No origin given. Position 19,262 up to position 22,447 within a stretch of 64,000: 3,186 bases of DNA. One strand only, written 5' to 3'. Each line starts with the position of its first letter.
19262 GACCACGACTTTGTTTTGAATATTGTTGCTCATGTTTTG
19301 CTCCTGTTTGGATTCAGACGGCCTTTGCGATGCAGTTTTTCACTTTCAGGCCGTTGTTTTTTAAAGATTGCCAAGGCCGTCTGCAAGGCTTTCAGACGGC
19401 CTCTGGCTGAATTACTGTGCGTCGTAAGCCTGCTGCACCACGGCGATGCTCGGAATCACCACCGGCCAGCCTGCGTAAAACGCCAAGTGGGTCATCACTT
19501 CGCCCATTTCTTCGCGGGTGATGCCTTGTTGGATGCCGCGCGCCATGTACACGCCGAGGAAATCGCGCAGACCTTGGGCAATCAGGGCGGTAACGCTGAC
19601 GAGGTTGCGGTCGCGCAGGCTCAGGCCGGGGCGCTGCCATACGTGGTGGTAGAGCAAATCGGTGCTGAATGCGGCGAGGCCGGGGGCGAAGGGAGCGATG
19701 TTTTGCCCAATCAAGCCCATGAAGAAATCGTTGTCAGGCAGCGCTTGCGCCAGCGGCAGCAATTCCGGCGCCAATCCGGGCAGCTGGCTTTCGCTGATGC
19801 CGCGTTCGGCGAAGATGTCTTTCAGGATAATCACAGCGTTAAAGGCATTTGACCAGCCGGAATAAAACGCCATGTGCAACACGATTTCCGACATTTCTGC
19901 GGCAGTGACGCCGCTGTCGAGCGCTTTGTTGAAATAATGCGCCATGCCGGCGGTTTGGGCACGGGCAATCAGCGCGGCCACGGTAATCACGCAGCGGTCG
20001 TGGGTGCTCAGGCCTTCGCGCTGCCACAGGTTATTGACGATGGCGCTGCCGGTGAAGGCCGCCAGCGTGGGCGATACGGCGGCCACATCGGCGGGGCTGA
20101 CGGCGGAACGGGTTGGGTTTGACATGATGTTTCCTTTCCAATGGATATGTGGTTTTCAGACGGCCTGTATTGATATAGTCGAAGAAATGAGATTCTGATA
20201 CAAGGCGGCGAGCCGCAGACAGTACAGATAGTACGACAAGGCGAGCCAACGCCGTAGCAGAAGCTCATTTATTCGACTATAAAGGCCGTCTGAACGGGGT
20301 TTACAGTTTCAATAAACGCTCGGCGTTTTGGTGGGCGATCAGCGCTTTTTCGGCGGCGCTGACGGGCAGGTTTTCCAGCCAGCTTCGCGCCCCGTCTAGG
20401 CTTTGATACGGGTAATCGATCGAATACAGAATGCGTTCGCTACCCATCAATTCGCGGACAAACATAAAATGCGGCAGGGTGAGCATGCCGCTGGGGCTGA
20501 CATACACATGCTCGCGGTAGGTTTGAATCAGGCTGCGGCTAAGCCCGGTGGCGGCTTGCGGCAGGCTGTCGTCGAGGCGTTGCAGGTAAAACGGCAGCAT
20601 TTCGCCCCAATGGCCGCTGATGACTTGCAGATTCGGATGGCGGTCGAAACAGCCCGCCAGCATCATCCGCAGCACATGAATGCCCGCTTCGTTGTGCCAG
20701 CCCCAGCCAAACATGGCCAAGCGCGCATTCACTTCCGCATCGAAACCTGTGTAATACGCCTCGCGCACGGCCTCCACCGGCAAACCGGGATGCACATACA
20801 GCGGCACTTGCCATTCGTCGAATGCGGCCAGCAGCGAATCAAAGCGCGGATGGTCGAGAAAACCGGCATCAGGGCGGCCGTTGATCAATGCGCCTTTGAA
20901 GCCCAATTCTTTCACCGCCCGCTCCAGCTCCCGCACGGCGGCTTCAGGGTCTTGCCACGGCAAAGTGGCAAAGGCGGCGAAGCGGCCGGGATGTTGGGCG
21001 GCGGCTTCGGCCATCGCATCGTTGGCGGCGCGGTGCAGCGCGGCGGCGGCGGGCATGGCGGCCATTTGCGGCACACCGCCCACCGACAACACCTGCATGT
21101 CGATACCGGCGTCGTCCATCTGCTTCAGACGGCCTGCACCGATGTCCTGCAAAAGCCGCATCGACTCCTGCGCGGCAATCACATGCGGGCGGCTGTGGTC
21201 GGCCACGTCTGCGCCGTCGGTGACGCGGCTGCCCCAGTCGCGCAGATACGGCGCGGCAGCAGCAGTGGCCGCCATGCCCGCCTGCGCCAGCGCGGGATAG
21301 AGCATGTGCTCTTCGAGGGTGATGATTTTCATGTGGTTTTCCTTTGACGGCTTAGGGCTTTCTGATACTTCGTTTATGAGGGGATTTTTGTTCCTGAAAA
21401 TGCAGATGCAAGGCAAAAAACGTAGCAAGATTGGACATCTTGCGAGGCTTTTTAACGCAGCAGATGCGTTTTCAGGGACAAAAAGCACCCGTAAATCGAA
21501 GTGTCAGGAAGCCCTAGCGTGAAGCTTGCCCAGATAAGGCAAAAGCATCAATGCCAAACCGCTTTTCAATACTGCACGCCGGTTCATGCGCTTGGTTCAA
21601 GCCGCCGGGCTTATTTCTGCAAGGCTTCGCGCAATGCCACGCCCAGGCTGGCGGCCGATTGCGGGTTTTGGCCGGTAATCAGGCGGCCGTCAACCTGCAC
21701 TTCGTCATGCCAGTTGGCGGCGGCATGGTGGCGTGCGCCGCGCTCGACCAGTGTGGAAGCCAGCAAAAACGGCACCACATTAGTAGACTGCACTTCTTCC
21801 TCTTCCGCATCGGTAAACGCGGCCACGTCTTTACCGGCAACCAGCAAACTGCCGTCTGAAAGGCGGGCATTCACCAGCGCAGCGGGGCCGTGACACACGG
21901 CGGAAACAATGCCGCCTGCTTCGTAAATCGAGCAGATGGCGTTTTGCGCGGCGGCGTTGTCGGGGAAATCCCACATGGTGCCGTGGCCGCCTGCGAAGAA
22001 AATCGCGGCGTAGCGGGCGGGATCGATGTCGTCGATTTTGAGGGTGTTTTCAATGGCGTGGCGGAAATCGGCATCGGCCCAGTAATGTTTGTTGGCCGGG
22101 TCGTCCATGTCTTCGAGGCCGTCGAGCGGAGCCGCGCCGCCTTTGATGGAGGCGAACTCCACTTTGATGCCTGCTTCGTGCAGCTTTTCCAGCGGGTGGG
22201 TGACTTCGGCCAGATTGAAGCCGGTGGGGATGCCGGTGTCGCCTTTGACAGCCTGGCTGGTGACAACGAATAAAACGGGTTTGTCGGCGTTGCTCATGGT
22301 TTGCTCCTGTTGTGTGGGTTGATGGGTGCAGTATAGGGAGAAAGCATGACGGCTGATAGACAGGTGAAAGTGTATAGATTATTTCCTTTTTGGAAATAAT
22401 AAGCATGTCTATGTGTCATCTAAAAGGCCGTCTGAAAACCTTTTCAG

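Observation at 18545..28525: LysR-associated accessory cluster of redox and electrophile-detoxification enzymes, punctuated by MITEs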

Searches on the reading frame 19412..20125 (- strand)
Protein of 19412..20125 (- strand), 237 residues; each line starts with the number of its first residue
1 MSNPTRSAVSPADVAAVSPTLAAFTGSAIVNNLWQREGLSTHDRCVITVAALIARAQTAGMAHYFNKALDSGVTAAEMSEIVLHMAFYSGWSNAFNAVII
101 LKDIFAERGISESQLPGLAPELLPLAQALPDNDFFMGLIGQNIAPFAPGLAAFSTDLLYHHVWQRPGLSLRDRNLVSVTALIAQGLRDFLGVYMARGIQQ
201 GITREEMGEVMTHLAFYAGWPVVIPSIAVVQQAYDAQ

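Call 3: search_protein_families(library=pfam, proteins=[window:19412-20125:-])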
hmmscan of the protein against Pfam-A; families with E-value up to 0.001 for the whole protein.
window:19412-20125:- (237 aa): 1 family
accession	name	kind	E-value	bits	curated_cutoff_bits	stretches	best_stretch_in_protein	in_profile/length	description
PF02627.25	CMD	-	1.6e-27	95.7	23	2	148-229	1-81/84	Carboxymuconolactone decarboxylase family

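Call 29: search_protein_families(library=ncbifam, proteins=[window:19412-20125:-], max_evalue=0.00001)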
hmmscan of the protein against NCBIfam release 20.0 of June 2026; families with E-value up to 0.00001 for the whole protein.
window:19412-20125:- (237 aa): 3 families
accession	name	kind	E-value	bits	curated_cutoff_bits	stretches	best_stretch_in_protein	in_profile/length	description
NF051488.1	bifunc_PcaDC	exception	4.5e-29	101.7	390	2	145-233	284-372/375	bifunctional 3-oxoadipate enol-lactonase/4-carboxymuconolactone decarboxylase PcaDC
TIGR02425.1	decarb_PcaC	equivalog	1.9e-26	92.6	155.7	2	31-108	45-122/123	4-carboxymuconolactone decarboxylase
NF051487.1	bifunc_PcaCD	exception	2.9e-13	49.7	430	1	150-223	36-113/413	bifunctional 4-carboxymuconolactone decarboxylase/3-oxoadipate enol-lactonase PcaCD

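Call 48: search_solved_structures(query=window:19412-20125:-, max_evalue=0.00001)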
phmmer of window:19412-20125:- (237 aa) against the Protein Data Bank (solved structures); distinct sequences matched with E-value up to 0.00001: 2.
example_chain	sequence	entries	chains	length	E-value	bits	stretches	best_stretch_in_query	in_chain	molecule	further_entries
4g9q_A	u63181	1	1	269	6e-51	176.3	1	9-234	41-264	4-carboxymuconolactone decarboxylase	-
2af7_A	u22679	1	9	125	1.8e-09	40.7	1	14-107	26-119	gamma-carboxymuconolactone decarboxylase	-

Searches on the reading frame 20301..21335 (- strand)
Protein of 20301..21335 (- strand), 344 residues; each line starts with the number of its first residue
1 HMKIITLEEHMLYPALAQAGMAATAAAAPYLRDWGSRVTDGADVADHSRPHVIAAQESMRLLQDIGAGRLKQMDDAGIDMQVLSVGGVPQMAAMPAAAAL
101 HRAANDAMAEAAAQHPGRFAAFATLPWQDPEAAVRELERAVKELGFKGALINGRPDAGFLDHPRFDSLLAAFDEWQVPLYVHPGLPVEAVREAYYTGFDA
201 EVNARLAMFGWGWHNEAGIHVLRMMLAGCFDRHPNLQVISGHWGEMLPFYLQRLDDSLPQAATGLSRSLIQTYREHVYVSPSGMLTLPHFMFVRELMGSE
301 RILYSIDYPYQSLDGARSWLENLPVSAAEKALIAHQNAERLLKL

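Call 3: search_protein_families(library=pfam, proteins=[window:20301-21335:-])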
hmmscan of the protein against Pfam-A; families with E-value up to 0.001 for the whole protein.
window:20301-21335:- (344 aa): 1 family
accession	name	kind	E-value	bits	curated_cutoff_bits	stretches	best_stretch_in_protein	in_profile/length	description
PF04909.20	Amidohydro_2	-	5e-38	131.9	26.4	1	51-344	6-289/289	Amidohydrolase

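Call 29: search_protein_families(library=ncbifam, proteins=[window:20301-21335:-], max_evalue=0.00001)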
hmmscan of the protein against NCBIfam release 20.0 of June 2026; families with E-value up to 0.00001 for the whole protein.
window:20301-21335:- (344 aa): 0 families

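Call 46: search_solved_structures(query=window:20301-21335:-, max_evalue=0.00001)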
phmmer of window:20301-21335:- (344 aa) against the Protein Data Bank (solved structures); distinct sequences matched with E-value up to 0.00001: 43.
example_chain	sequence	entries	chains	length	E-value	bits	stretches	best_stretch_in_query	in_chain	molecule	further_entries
3nur_A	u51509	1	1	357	6.8e-69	235.7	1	69-343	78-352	Amidohydrolase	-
4inf_A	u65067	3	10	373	9.6e-48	166.1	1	57-344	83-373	METAL-DEPENDENT HYDROLASE | 5-Carboxyvanillate Decarboxylase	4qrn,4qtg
3s4t_A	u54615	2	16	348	1.7e-47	165.3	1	61-344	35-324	Amidohydrolase 2 | Gamma-resorcylate decarboxylase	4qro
2dvt_A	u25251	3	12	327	2.6e-47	164.7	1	60-344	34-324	Thermophilic reversible gamma-resorcylate decarboxylase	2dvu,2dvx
4qs5_A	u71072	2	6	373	4.7e-47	163.9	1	57-344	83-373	Ligw2 Decarboxylase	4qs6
4icm_A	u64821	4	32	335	1.2e-44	156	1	61-343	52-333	5-carboxyvanillate decarboxylase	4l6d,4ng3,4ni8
6m53_A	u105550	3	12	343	1.5e-42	149.1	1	62-344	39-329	2,3-dihydroxybenzoate decarboxylase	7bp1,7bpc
7wkl_A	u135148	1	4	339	2.1e-42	148.6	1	56-344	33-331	Amidohydrolase 2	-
7wmb_A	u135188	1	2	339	7.4e-42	146.8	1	56-344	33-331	Amidohydrolase 2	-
7wkm_A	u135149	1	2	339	7.6e-42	146.7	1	56-344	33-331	Amidohydrolase 2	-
7a19_A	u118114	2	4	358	9.2e-42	146.5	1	56-344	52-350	Amidohydrolase 2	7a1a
7wjr_A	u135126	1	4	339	9.5e-42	146.4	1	56-344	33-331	2,3-dihydroxybenzoate decarboxylase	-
6jqw_A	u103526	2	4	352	1.2e-30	110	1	70-324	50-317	Salicylate decarboxylase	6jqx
8h41_A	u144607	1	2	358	1.2e-30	109.9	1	70-324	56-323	Salicylate decarboxylase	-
4igm_A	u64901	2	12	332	2.1e-18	69.7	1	69-310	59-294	2-amino-3-carboxymuconate-6-semialdehyde decarboxylase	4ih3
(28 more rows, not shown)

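Call 64: find_homologous_proteins(query=window:20301-21335:-, max_evalue=1e-60)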
Query window:20301-21335:- (344 aa): 1972 proteins with E <= 1e-60 among 8000 candidates; the best 120 are listed.
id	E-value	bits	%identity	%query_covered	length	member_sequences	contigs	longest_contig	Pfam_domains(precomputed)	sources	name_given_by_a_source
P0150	6.7e-228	773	100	100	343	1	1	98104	PF04909.21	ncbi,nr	ncbi:MAG: amidohydrolase family protein [Neisseria sp.]|nr:amidohydrolase family protein [Neisseria 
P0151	5.7e-199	678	88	100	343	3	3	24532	PF04909.21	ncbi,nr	ncbi:amidohydrolase [Testudinibacter sp. TR-2022]|nr:amidohydrolase [Pasteurellaceae bacterium Phil1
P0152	1.8e-197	673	87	100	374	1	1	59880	PF04909.21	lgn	-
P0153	6.1e-184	629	80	100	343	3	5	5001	PF04909.21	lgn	-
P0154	5.1e-163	560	75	97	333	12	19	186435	PF04909.21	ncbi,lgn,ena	-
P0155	7.4e-156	536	69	100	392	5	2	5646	PF04909.21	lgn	-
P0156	8.0e-155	533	69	100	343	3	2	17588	PF04909.21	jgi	jgi:predicted TIM-barrel fold metal-dependent hydrolase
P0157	1.2e-154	532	68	100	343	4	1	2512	PF04909.21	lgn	-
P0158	6.3e-154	530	69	100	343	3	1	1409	PF04909.21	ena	-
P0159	7.7e-154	530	69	100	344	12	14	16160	PF04909.21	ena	-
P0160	1.6e-153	529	69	100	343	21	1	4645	PF04909.21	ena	-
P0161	8.2e-153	526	68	100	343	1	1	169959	PF04909.21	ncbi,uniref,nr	ncbi:amidohydrolase family protein [Paraburkholderia phosphatilytica]|uniref:amidohydrolase family p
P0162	5.3e-152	524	66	100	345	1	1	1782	PF04909.21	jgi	-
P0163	6.7e-152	523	69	100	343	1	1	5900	PF04909.21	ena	-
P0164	1.2e-151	523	69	100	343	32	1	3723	PF04909.21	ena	-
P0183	1.1e-149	516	67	100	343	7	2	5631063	PF04909.21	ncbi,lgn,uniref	ncbi:amidohydrolase family protein [Pseudomonas syringae]|uniref:Amidohydrolase family protein n=1 T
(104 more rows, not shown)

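Call 65: find_encoding_contigs(protein=P0183, flank=8000, max_places=2)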
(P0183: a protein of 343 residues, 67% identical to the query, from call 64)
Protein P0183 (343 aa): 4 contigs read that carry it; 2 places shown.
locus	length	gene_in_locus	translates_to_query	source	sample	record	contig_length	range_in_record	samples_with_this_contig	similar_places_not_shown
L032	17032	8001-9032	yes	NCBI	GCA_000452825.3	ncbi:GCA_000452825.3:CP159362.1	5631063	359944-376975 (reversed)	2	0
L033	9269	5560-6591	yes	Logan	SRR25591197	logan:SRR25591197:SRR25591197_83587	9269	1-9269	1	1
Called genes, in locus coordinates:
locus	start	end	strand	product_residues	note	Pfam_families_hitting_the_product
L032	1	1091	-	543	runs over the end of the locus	PF08269:dCache_2, PF17200:sCache_2, PF17201:Cache_3-Cache_2, PF00672:HAMP, PF00015:MCPsignal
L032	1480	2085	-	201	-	PF00440:TetR_N, PF08362:TetR_C_3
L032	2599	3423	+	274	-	PF05076:SUFU (weak)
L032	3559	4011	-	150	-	-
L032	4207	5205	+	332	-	PF00165:HTH_AraC (weak), PF12833:HTH_18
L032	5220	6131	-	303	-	PF00126:HTH_1, PF03466:LysR_substrate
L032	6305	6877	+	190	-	PF00258:Flavodoxin_1, PF12724:Flavodoxin_5 (weak), PF03358:FMN_red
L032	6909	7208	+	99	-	-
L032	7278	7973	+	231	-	PF01965:DJ-1_PfpI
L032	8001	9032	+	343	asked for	PF04909:Amidohydro_2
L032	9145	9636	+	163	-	PF00190:Cupin_1, PF02311:AraC_binding (weak), PF07883:Cupin_2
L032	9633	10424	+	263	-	PF02627:CMD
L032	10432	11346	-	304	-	PF00126:HTH_1, PF03466:LysR_substrate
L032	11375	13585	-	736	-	PF01315:Ald_Xan_dh_C, PF02738:MoCoBD_1, PF20256:MoCoBD_2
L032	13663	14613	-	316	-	PF00941:FAD_binding_5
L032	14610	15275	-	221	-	PF00111:Fer2, PF13085:Fer2_3 (faint), PF01799:Fer2_2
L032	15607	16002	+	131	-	PF07045:DUF1330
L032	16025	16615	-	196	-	PF00440:TetR_N (weak), PF21597:TetR_C_43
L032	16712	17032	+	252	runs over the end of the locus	PF00106:adh_short, PF01370:Epimerase (faint), PF08659:KR, PF13561:adh_short_C2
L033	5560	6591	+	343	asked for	PF04909:Amidohydro_2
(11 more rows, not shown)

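Call 69: search_protein_families(library=pfam, proteins=[L032:6909-7208:+, L032:6305-6877:+], max_evalue=0.01)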
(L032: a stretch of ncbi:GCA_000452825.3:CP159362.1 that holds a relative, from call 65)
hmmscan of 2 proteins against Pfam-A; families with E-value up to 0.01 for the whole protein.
L032:6909-7208:+ (99 aa): 2 families
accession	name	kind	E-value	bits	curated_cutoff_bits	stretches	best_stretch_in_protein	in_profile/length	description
PF03795.20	YCII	-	0.0011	19.9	24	1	1-81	1-91/95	YCII-related domain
PF02426.22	MIase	-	0.0074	16.8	26.7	1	16-87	18-87/90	Muconolactone delta-isomerase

L032:6305-6877:+ (190 aa): 4 families
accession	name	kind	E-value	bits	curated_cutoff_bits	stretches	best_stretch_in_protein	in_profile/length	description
PF03358.20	FMN_red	-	7.1e-10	39.1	24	1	49-116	68-133/152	NADPH-dependent FMN reductase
PF00258.30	Flavodoxin_1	-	3.8e-08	34.1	25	1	6-98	1-97/143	Flavodoxin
PF12724.12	Flavodoxin_5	-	2.9e-06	28.1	27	1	6-77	2-69/145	Flavodoxin domain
PF02525.22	Flavodoxin_2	-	0.0053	16.9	27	1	49-78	75-104/198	Flavodoxin-like fold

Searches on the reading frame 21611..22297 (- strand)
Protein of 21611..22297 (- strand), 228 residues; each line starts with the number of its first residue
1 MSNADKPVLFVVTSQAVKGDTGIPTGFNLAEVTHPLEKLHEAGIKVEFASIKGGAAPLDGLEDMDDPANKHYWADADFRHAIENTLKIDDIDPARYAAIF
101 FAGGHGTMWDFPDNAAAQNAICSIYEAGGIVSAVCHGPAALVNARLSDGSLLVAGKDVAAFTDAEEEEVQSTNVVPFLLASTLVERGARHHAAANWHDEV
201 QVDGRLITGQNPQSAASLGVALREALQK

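Call 3: search_protein_families(library=pfam, proteins=[window:21611-22297:-])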
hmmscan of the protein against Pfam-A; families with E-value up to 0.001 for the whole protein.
window:21611-22297:- (228 aa): 2 families
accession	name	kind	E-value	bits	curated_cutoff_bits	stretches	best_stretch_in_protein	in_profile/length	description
PF01965.30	DJ-1_PfpI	-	4.6e-16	59.5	26.6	1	25-222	9-162/165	DJ-1/PfpI family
PF17124.11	ThiJ_like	-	0.00019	21.7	30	0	25-57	4-36/186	ThiJ/PfpI family-like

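Call 29: search_protein_families(library=ncbifam, proteins=[window:21611-22297:-], max_evalue=0.00001)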
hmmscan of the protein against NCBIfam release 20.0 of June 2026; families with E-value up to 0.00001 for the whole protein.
window:21611-22297:- (228 aa): 4 families
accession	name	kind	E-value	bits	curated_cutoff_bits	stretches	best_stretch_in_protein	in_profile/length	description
NF003168.0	PRK04155.1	equivalog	1e-19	70.7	365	1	23-221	70-276/287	glyoxalase III HchA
TIGR01382.1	PfpI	subfamily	1.2e-13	51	139.05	1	24-154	7-120/169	DJ-1/PfpI/YhbO family deglycase/protease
TIGR01383.1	not_thiJ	equivalog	2.5e-08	33.9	131.25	0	87-149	55-117/180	DJ-1 family glyoxalase III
NF040823.1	deglyc_PfpI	equivalog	3.5e-06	27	330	0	80-149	46-114/166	deglycase PfpI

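Call 47: search_solved_structures(query=window:21611-22297:-, max_evalue=0.00001)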
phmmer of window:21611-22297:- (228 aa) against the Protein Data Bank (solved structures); distinct sequences matched with E-value up to 0.00001: 20.
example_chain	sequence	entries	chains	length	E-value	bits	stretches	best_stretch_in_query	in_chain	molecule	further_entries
4p5p_A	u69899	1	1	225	2.7e-52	180.9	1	6-226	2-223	ThiJ/PfpI family protein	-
1u9c_A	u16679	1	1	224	5.8e-44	153.6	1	5-224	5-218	APC35852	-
4lru_A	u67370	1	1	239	3.6e-28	102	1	20-217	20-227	Glyoxalase III (glutathione-independent)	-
1qvv_A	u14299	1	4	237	3.4e-24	89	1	5-226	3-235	YDR533c protein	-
4qyx_A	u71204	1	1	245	7.3e-24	87.9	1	5-222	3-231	Probable chaperone protein HSP31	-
3n7t_A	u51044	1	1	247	9.5e-24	87.5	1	16-217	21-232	Macrophage binding protein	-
1qvw_A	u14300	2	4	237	1.1e-23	87.3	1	5-226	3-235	YDR533c protein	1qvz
3kkl_A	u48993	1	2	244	1e-14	58.1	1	21-221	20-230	Probable chaperone protein HSP33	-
3mii_A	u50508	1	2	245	1e-14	58.1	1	21-220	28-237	Probable chaperone protein HSP33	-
1izy_A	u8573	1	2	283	5e-12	49.2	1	23-221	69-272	Hsp31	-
1ons_A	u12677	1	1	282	6.6e-12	48.8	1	23-221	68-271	Chaperone protein hchA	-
1pv2_A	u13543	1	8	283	6.7e-12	48.8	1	23-221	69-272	Chaperone protein hchA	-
1n57_A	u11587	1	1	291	7.3e-12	48.7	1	23-221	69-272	Chaperone Hsp31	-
1izz_A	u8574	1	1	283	2.4e-10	43.7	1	23-221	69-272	Hsp31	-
4i2n_A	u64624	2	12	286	7.5e-10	42.1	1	21-225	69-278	Intracellular protease/amidase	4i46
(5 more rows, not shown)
